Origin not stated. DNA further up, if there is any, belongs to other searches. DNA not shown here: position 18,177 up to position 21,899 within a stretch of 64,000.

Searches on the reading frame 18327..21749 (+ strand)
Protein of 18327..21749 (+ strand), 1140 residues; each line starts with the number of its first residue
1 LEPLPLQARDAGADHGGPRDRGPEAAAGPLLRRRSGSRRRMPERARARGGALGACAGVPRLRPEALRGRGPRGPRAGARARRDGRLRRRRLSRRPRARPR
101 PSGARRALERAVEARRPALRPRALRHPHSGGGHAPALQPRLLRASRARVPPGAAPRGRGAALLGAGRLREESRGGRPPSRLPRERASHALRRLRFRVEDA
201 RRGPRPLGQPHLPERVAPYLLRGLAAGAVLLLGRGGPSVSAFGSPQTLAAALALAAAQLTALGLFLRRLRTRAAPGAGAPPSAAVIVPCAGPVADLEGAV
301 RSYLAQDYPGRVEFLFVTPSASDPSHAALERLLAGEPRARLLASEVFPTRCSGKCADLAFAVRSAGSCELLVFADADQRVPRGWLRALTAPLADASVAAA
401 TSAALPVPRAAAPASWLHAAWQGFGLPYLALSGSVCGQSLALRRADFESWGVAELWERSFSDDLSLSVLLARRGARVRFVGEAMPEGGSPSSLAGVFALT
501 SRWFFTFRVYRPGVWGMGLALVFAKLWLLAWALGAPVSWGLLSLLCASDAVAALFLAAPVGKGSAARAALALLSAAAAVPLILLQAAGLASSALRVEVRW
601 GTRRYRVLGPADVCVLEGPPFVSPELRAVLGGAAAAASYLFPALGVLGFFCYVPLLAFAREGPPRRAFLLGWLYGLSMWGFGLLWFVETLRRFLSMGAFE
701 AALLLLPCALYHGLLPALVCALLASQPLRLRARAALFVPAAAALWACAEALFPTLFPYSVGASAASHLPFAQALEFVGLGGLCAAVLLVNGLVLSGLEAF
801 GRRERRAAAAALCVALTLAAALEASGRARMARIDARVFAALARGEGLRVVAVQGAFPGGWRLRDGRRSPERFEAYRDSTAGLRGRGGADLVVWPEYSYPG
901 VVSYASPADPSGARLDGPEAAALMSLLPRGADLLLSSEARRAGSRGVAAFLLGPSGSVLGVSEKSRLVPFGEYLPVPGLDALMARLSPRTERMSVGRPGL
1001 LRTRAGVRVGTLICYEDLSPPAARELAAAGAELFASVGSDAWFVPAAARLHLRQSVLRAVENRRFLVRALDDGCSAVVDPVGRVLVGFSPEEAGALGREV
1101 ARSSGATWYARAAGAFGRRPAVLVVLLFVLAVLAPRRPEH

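Call 42: search_protein_families(library=pfam, proteins=[window:18327-21749:+], max_evalue=0.001)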
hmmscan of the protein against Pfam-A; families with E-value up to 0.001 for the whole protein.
window:18327-21749:+ (1140 aa): 5 families
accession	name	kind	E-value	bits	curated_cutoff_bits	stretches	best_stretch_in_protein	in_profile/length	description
PF00795.27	CN_hydrolase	-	9.3e-23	81.3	23.2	1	885-1108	30-254/256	Carbon-nitrogen hydrolase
PF20154.4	LNT_N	-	3.1e-14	53.9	27.1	1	632-792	2-159/159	Apolipoprotein N-acyltransferase N-terminal domain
PF13506.12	Glyco_transf_21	-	1.1e-10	41.7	21.7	1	354-503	18-172/174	Glycosyl transferase family 21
PF13632.12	Glyco_trans_2_3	-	4.6e-10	40.1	27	1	372-545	3-184/198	Glycosyl transferase family group 2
PF13641.12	Glyco_tranf_2_3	-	7.9e-10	39.6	27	1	281-506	2-230/230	Glycosyltransferase like family 2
